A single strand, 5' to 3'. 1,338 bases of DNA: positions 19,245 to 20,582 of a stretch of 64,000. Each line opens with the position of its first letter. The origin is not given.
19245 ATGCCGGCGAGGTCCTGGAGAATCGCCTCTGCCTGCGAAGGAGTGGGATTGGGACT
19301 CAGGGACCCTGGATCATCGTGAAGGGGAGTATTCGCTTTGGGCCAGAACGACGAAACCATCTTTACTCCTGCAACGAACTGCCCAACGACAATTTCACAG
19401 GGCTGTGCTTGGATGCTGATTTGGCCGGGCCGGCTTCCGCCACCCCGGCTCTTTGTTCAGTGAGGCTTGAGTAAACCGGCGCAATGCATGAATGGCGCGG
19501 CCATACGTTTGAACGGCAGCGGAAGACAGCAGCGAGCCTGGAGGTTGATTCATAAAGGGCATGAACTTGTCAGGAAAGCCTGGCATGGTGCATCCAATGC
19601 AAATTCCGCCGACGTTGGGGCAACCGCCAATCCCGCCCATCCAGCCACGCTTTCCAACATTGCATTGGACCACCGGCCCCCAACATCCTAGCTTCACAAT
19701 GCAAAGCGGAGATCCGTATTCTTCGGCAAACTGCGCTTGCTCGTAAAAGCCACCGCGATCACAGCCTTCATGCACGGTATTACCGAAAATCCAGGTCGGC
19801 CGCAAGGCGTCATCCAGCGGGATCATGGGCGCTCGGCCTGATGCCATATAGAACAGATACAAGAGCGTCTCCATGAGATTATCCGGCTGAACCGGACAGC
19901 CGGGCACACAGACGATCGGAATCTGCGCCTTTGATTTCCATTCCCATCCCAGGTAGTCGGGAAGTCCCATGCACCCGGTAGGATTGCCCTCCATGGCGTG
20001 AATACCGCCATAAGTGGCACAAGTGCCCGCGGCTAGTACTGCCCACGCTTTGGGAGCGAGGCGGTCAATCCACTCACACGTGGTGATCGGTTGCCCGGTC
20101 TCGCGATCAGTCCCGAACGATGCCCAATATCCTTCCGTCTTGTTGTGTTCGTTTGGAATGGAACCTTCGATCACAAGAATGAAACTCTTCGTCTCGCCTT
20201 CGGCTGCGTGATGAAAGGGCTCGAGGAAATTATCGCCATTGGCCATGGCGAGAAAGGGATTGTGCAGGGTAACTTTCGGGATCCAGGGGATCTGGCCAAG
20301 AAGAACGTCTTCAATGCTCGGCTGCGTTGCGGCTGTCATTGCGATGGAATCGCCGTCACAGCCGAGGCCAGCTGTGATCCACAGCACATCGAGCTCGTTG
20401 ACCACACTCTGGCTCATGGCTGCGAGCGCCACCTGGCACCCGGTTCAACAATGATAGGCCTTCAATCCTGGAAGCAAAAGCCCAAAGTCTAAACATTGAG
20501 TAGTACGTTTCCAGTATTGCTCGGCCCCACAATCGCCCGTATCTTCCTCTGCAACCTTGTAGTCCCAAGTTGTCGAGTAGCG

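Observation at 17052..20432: Orphan group 1h hydrogenase small-subunit paralog in one transcription unit with a soluble PAS kinase and NarL/LuxR regulator: candidate undescribed H2/redox-sensing module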

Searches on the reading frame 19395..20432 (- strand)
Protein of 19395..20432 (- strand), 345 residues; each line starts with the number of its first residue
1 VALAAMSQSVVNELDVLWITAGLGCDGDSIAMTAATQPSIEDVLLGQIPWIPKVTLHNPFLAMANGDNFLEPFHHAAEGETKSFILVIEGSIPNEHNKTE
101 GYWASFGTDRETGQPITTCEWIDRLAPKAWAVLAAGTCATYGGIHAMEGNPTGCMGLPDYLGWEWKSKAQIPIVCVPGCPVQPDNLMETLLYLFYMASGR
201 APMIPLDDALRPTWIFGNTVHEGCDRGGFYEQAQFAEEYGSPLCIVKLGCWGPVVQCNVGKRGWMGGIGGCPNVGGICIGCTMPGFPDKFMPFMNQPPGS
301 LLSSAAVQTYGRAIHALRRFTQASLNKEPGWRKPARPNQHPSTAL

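Call 5: search_protein_families(library=pfam, proteins=[window:19395-20432:-], max_evalue=0.01)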
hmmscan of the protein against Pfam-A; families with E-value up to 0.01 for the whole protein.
window:19395-20432:- (345 aa): 2 families
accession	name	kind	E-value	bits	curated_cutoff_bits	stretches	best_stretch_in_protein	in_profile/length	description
PF01058.29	Oxidored_q6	-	2.6e-22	79.4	27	1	25-193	1-128/128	NADH ubiquinone oxidoreductase, 20 Kd subunit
PF14720.11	NiFe_hyd_SSU_C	-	3.8e-22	78.9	27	1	216-293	1-79/80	NiFe/NiFeSe hydrogenase small subunit C-terminal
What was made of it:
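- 19395..20432 (-): S': hhyS paralog, a group 1h small-subunit core without the conserved N- and C-terminal extensions. The likely true start is ATG 20417. Pfam Oxidored_q6 and NiFe_hyd_SSU_C (call 5).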

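Call 6: find_homologous_proteins(query=window:19395-20432:-, max_evalue=1e-30)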
Query window:19395-20432:- (345 aa): 7985 proteins with E <= 1e-30 among 8000 candidates; the best 120 are listed.
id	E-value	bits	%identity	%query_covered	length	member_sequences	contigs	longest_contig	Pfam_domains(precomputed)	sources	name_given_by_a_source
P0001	1.4e-217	740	89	97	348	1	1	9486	PF01058.30,PF14720.12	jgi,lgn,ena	jgi:hydrogenase small subunit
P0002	3.9e-213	726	88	97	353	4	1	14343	PF01058.30,PF14720.12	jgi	jgi:hydrogenase small subunit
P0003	3.1e-211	719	86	99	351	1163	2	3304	PF01058.30,PF14720.12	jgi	jgi:hydrogenase small subunit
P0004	5.4e-210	715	87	96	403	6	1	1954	PF01058.30,PF14720.12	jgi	jgi:hydrogenase small subunit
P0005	2.9e-209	713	88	95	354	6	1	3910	PF01058.30,PF14720.12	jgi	-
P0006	5.7e-209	712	88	95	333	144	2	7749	PF01058.30,PF14720.12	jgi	jgi:hydrogenase small subunit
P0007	7.7e-209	711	86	98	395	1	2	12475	PF01058.30,PF14720.12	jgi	jgi:hydrogenase small subunit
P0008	2.7e-208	710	88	95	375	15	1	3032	PF01058.30,PF14720.12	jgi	-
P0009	3.6e-207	706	87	96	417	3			PF01058.30,PF14720.12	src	-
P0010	9.4e-207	705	86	97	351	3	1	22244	PF01058.30,PF14720.12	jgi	jgi:hydrogenase small subunit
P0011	2.1e-206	703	87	96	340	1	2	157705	PF01058.30,PF14720.12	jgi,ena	-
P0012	4.5e-206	702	87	96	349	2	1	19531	PF01058.30,PF14720.12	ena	-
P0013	9.5e-206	701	85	97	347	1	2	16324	PF01058.30,PF14720.12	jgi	jgi:hydrogenase small subunit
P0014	2.3e-205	700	86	96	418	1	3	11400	PF01058.30,PF14720.12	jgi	jgi:hydrogenase small subunit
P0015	5.5e-205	699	87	94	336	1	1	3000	PF01058.30,PF14720.12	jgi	jgi:hydrogenase small subunit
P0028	2.6e-201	687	84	97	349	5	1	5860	PF01058.30,PF14720.12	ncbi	-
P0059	5.0e-199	679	84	94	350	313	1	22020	PF01058.30,PF14720.12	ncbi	ncbi:MAG: hydrogenase expression protein HypE [Terracidiphilus sp.]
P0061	6.4e-199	679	84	94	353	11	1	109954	PF01058.30,PF14720.12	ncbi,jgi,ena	jgi:hydrogenase small subunit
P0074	2.1e-198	677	85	93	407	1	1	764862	PF01058.30,PF14720.12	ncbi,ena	-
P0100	1.4e-197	674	85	94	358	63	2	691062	PF01058.30,PF14720.12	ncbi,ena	-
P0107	2.4e-197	674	83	94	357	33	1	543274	PF01058.30,PF14720.12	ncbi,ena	-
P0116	7.1e-197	672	83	94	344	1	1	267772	PF01058.30,PF14720.12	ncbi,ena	-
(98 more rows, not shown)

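Call 9: find_encoding_contigs(protein=P0011, flank=10000, max_places=3)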
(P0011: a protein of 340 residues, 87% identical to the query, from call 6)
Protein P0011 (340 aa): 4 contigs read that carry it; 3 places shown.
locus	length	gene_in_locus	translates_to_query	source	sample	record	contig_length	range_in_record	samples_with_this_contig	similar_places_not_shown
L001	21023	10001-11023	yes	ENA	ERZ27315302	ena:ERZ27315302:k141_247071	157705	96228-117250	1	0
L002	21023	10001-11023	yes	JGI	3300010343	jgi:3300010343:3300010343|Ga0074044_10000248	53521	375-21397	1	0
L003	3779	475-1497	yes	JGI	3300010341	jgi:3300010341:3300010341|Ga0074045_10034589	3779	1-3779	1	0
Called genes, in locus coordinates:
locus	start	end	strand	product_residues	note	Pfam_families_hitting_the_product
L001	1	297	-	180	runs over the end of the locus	PF00589:Phage_integrase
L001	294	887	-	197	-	PF14659:Phage_int_SAM_3 (weak)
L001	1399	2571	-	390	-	-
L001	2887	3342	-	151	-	PF20334:DUF6629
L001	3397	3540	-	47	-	PF20334:DUF6629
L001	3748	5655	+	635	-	-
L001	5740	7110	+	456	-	PF13428:TPR_14 (faint), PF13371:TPR_9 (faint), PF13414:TPR_11 (faint), PF13431:TPR_17 (faint), PF00515:TPR_1 (faint), PF07719:TPR_2 (faint), PF13432:TPR_16 (weak), PF14559:TPR_19, +1 more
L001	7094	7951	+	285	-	PF13513:HEAT_EZ (faint), PF02985:HEAT (faint), PF13646:HEAT_2, PF03130:HEAT_PBS (faint), PF13646:HEAT_2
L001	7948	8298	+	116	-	PF13513:HEAT_EZ (weak), PF13646:HEAT_2 (weak), PF02985:HEAT (weak)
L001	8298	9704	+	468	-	PF13506:Glyco_transf_21 (faint), PF00535:Glycos_transf_2, PF10111:Glyco_tranf_2_2 (weak), PF13641:Glyco_tranf_2_3, PF03142:Chitin_synth_2 (faint), PF13632:Glyco_trans_2_3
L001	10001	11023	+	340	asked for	PF01058:Oxidored_q6, PF14720:NiFe_hyd_SSU_C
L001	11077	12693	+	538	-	PF00989:PAS (weak), PF13188:PAS_8 (faint), PF08447:PAS_3, PF00989:PAS, PF08448:PAS_4, PF13426:PAS_9, PF07730:HisKA_3, PF02518:HATPase_c, +2 more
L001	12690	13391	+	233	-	PF00072:Response_reg, PF00196:GerE, PF08281:Sigma70_r4_2 (faint)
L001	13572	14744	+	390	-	PF01058:Oxidored_q6, PF14720:NiFe_hyd_SSU_C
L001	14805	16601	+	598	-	PF00374:NiFeSe_Hases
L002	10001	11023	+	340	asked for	PF01058:Oxidored_q6, PF14720:NiFe_hyd_SSU_C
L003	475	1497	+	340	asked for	PF01058:Oxidored_q6, PF14720:NiFe_hyd_SSU_C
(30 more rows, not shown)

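Call 10: find_encoding_contigs(protein=P0074, flank=10000, max_places=3)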
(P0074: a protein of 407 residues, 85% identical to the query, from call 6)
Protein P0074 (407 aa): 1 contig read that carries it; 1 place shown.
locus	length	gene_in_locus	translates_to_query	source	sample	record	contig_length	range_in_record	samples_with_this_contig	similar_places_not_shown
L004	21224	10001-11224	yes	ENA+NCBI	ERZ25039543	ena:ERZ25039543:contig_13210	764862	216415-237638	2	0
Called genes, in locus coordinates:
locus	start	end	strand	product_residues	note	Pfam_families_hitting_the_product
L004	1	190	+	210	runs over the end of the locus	PF00756:Esterase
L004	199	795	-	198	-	-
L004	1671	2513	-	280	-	PF13570:Beta-prop_ACSF4 (faint), PF13360:PQQ_2, PF01011:PQQ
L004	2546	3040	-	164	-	PF13442:Cytochrome_CBB3 (weak)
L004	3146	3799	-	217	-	PF00903:Glyoxalase, PF22677:Ble-like_N (faint)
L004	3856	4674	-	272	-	-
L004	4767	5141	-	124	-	-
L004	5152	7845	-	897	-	PF00535:Glycos_transf_2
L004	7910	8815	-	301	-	-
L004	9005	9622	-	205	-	-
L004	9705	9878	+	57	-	-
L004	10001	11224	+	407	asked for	PF01058:Oxidored_q6, PF14720:NiFe_hyd_SSU_C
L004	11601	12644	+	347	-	PF08447:PAS_3 (weak), PF13426:PAS_9 (weak), PF00989:PAS, PF13188:PAS_8, PF08448:PAS_4, PF13426:PAS_9, PF24820:Diguanyl_cycl_sensor (weak), PF07730:HisKA_3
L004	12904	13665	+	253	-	PF00072:Response_reg, PF08281:Sigma70_r4_2 (weak), PF00196:GerE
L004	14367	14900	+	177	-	PF14720:NiFe_hyd_SSU_C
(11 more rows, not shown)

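Call 13: find_related_loci(query=window:19395-20432:-, collection=genome_contigs, flank=10000)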
Query window:19395-20432:- (345 aa) in genome_contigs; peptide patterns used: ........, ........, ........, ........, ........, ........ (x = any residue, [..] = any of these).
599 stretches matched a pattern (row limit reached: there are more); 594 encode a relative of the query (tblastn E <= 1e-3); the best 80 are kept; 80 distinct loci.
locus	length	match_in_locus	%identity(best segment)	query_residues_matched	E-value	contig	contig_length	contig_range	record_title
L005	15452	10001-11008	90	1-336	0e+0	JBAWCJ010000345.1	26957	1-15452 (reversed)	MAG: Candidatus Sulfotelmatobacter sp. isolate MFD09503_ilm_asm_bin8 k127_357270, whole genome shotgun sequence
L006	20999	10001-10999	90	1-333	0e+0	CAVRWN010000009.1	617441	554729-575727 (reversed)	MAG: uncultured Acidobacteriaceae bacterium isolate MFD05512.bin.1.77 genome assembly, contig: contig_8642, whole genome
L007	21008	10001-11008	89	1-336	0e+0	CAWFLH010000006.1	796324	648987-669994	MAG: uncultured Acidobacteriaceae bacterium isolate MFD01716.bin.1.112 genome assembly, contig: contig_5805, whole genom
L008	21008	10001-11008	88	7-342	0e+0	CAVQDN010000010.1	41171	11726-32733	MAG: uncultured Acidobacteriaceae bacterium isolate MFD03346.bin.2.99 genome assembly, contig: contig_25637, whole genom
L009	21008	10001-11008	89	1-336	0e+0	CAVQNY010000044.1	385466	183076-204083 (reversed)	MAG: uncultured Acidobacteriaceae bacterium isolate MFD01248.bin.1.34 genome assembly, contig: contig_5091, whole genome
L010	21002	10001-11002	90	3-336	0e+0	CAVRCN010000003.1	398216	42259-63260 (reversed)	MAG: uncultured Acidobacteriaceae bacterium isolate MFD03399.bin.1.130 genome assembly, contig: contig_14003, whole geno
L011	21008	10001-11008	89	1-336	0e+0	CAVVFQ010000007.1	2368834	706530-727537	MAG: uncultured Acidobacteriaceae bacterium isolate MFD01716.bin.1.115 genome assembly, contig: contig_8864, whole genom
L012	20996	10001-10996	89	11-342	0e+0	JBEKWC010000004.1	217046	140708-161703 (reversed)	MAG: Candidatus Sulfotelmatobacter sp. isolate SPRUCE 619 SPRUCE_619_4, whole genome shotgun sequence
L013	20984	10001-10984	90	7-334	0e+0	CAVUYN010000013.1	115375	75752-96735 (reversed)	MAG: uncultured Acidobacteriota bacterium isolate MFD06085.bin.1.86 genome assembly, contig: contig_34725, whole genome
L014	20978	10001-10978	91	11-336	0e+0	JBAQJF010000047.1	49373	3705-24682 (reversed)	MAG: Terriglobales bacterium isolate MFD06600_ilm_asm_bin4 k127_277335, whole genome shotgun sequence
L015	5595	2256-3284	86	1-343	0e+0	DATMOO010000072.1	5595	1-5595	MAG TPA_asm: Candidatus Sulfotelmatobacter sp. isolate SMAG_U12878 k141_3536194, whole genome shotgun sequence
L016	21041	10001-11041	85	1-342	0e+0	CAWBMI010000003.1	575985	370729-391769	MAG: uncultured Acidobacteriaceae bacterium isolate MFD00731.bin.1.220 genome assembly, contig: contig_26294, whole geno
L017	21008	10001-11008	87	1-336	0e+0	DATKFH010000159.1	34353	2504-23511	MAG TPA_asm: Candidatus Sulfotelmatobacter sp. isolate SMAG_U14520 k141_962980, whole genome shotgun sequence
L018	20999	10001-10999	88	6-338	0e+0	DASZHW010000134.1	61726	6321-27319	MAG TPA_asm: Terriglobales bacterium isolate SMAG_U6586 k141_5485608, whole genome shotgun sequence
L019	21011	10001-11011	88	4-341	0e+0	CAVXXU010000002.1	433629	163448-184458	MAG: uncultured Acidobacteriaceae bacterium isolate MFD00008.bin.1.10 genome assembly, contig: contig_19500, whole genom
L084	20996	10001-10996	84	11-343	0e+0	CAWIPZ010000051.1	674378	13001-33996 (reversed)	MAG: uncultured Acidobacteriaceae bacterium isolate MFD01716.bin.1.180 genome assembly, contig: contig_6220, whole genom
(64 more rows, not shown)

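Call 19: search_solved_structures(query=window:19395-20432:-, show_alignments=2, max_evalue=0.00001)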
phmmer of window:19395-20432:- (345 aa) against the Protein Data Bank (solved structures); distinct sequences matched with E-value up to 0.00001: 43.
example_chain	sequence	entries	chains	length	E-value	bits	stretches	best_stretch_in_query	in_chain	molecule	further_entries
5aa5_A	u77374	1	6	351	6.5e-170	568.4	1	10-333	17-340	NIFE-HYDROGENASE SMALL SUBUNIT, HOFK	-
1cc1_S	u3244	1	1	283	4.6e-46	160.8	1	14-293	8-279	HYDROGENASE (SMALL SUBUNIT)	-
4kl8_S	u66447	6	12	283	5.6e-46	160.5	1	14-293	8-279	Periplasmic [NiFeSe] hydrogenase small subunit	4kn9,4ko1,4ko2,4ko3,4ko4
2wpn_A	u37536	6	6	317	1.4e-38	136.2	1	15-294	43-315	PERIPLASMIC [NIFESE] HYDROGENASE, SMALL SUBUNIT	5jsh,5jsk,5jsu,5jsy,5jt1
3ze6_A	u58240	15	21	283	1.6e-38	136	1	16-294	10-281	PERIPLASMIC [NIFESE] HYDROGENASE, SMALL SUBUNIT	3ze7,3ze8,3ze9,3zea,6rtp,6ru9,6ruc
7uur_D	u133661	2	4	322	3.7e-32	115.1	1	15-288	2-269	Hydrogenase-2, small subunit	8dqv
7utd_B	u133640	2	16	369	6.4e-32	114.3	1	15-288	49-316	Hydrogenase-2, small subunit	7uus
1frv_A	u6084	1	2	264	2.7e-31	112.2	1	24-294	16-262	HYDROGENASE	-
4u9h_S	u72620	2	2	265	6.7e-31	110.9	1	24-294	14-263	Periplasmic [NiFe] hydrogenase small subunit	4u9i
8w6x_S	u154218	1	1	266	6.7e-31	110.9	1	24-294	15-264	Periplasmic [NiFe] hydrogenase small subunit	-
1h2r_S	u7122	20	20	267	6.8e-31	110.9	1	24-294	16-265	PROTEIN (PERIPLASMIC [NIFE] HYDROGENASE SMALL SUBUNIT) | Periplasmic [NiFe] hydrogenase small subunit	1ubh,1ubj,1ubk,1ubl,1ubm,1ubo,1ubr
1yq9_A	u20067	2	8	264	8.8e-31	110.5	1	24-294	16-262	Periplasmic [NiFe] hydrogenase small subunit | PERIPLASMIC HYDROGENASE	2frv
1h2a_S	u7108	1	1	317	1.1e-30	110.2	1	24-294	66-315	HYDROGENASE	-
6gam_S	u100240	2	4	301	1.2e-28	103.5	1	6-286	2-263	Hydrogenase-2 small chain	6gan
6ehq_S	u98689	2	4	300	2.2e-28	102.6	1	6-286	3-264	Hydrogenase-2 small chain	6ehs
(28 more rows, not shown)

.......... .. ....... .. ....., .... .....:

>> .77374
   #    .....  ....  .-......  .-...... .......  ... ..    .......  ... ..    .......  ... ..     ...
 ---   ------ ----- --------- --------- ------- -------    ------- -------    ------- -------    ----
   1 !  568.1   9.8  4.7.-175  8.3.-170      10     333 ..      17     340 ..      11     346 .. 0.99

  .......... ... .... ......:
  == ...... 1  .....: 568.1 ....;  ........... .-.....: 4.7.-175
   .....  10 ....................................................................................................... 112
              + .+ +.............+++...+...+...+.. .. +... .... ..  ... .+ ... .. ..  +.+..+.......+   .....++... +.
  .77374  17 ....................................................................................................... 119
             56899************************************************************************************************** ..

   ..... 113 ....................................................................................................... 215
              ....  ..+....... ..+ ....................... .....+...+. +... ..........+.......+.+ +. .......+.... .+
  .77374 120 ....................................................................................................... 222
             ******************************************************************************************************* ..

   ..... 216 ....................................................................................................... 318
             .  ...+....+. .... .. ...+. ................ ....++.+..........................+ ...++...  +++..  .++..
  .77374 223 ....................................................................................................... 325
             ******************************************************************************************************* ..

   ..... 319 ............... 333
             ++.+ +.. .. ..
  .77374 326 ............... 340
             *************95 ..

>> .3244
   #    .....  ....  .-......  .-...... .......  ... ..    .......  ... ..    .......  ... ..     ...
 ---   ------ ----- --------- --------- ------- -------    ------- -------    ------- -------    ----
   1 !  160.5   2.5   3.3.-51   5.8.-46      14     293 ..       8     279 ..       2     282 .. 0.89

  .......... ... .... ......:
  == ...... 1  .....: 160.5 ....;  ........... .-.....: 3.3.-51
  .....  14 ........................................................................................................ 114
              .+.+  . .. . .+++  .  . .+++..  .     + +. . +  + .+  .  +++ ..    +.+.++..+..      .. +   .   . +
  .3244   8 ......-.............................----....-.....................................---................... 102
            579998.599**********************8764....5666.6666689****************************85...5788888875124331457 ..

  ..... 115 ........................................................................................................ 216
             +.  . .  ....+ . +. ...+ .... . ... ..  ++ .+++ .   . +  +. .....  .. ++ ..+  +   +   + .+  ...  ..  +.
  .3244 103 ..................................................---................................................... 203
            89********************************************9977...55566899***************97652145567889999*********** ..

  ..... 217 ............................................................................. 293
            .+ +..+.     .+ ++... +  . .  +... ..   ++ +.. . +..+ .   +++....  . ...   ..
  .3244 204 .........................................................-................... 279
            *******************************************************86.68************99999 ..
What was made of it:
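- On Group 1h [NiFe]-hydrogenase small subunit (HhyS/HofK): 5AA5_A at 6.5e-170 (call 19). The GCDGD motif and the H of HEGC are aligned identically to HofK (call 19).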

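Call 30: list_cluster_members(proteins=[P0028, P0061, P0100, P0107, P0116, P0059])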
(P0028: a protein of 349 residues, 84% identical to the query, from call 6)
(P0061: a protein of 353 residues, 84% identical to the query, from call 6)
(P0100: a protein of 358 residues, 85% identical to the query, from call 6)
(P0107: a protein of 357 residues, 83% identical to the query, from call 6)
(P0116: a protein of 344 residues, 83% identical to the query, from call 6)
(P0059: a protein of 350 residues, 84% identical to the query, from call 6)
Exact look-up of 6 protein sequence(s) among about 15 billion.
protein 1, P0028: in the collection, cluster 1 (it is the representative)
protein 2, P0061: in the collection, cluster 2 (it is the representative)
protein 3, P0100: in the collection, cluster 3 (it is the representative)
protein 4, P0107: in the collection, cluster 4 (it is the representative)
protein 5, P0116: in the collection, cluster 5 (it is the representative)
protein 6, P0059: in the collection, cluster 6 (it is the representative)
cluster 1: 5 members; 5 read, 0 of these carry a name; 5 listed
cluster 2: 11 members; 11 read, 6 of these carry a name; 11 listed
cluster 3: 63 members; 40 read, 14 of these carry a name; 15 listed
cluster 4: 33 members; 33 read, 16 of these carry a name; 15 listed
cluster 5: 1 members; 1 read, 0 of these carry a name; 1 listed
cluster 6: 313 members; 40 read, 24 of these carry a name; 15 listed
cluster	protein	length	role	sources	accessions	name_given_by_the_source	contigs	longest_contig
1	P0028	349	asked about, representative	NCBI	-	-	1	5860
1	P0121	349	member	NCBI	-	-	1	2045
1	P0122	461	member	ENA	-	-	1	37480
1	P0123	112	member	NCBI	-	-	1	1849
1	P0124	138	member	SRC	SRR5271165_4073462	-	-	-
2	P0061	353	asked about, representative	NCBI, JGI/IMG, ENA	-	hydrogenase small subunit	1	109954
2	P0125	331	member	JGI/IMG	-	hydrogenase small subunit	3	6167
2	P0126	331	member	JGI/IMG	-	hydrogenase small subunit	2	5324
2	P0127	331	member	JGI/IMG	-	hydrogenase small subunit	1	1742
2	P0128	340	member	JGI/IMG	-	hydrogenase small subunit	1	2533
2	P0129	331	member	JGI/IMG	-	hydrogenase small subunit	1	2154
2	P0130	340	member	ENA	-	-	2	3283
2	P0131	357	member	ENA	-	-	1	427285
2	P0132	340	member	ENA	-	-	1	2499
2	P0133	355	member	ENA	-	-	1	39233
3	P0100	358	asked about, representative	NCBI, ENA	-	-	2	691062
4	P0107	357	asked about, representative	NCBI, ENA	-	-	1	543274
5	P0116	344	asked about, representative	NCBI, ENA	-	-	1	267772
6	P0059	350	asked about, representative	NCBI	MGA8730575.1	MAG: hydrogenase expression protein HypE [Terracidiphilus sp.]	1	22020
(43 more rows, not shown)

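Call 48: search_protein_families(library=ncbifam, proteins=[window:19395-20432:-], max_evalue=0.001)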
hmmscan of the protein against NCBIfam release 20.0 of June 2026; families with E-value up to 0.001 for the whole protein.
window:19395-20432:- (345 aa): 3 families
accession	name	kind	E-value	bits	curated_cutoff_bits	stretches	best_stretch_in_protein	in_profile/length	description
NF045520.1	H2_NiFeSe_small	exception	1.6e-54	185.4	470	1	4-295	30-313/314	NiFeSe hydrogenase small subunit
TIGR00391.1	hydA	subfamily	6.8e-39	134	179.5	1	5-295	42-310/365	hydrogenase small subunit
NF007779.0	PRK10468.1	equivalog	8.7e-32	110.5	659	1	3-283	36-297/372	hydrogenase 2 small subunit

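Call 64: search_protein_families(library=pfam, proteins=[L084:13898-14344:-, L084:14290-14721:-, L084:14992-15540:+, L084:16137-18656:+, L084:18719-19315:+, L084:19331-20746:+, L084:7803-9281:+, L084:5519-7663:-], max_evalue=0.001)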
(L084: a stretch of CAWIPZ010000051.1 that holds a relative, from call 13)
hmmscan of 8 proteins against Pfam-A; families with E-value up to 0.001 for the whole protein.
L084:13898-14344:- (148 aa): 0 families

L084:14290-14721:- (143 aa): 0 families

L084:14992-15540:+ (182 aa): 0 families

L084:16137-18656:+ (839 aa): 5 families
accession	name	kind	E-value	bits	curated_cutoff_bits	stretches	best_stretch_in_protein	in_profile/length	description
PF00501.34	AMP-binding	-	3.1e-65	220.9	29.9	1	16-384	8-384/384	AMP-binding enzyme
PF01553.26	Acyltransferase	-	4.8e-14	52.7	23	1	646-790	3-131/132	Acyltransferase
PF00550.31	PP-binding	-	1.7e-09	38.2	20.8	1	536-601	3-67/67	Phosphopantetheine attachment site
PF23562.2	AMP-binding_C_3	-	5e-05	24.1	20.8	1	421-525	2-114/124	AMP-binding enzyme C-terminal domain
PF13193.12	AMP-binding_C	-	0.00054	21.3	24.5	0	436-509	2-76/76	AMP-binding enzyme C-terminal domain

L084:18719-19315:+ (198 aa): 0 families

L084:19331-20746:+ (471 aa): 2 families
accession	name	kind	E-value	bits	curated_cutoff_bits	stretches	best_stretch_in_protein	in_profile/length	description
PF03972.19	MmgE_PrpD_N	-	5.4e-69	232.5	32.1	1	22-258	3-238/244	MmgE/PrpD N-terminal domain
PF19305.4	MmgE_PrpD_C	-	6.9e-47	159.9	32.1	1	282-455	1-172/173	MmgE/PrpD C-terminal domain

L084:7803-9281:+ (492 aa): 1 family
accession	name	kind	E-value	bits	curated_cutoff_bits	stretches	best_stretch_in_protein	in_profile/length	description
PF00474.23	SSF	-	2.7e-45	155.4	22.8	1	35-445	1-406/406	Sodium:solute symporter family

L084:5519-7663:- (714 aa): 2 families
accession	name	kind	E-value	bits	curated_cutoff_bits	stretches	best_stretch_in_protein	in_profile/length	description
PF02897.21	Peptidase_S9_N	-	5.9e-104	348.5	24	1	31-429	1-413/414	Prolyl oligopeptidase, N-terminal beta-propeller domain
PF00326.27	Peptidase_S9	-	3.5e-61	206.8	22.6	1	490-703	3-210/213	Prolyl oligopeptidase family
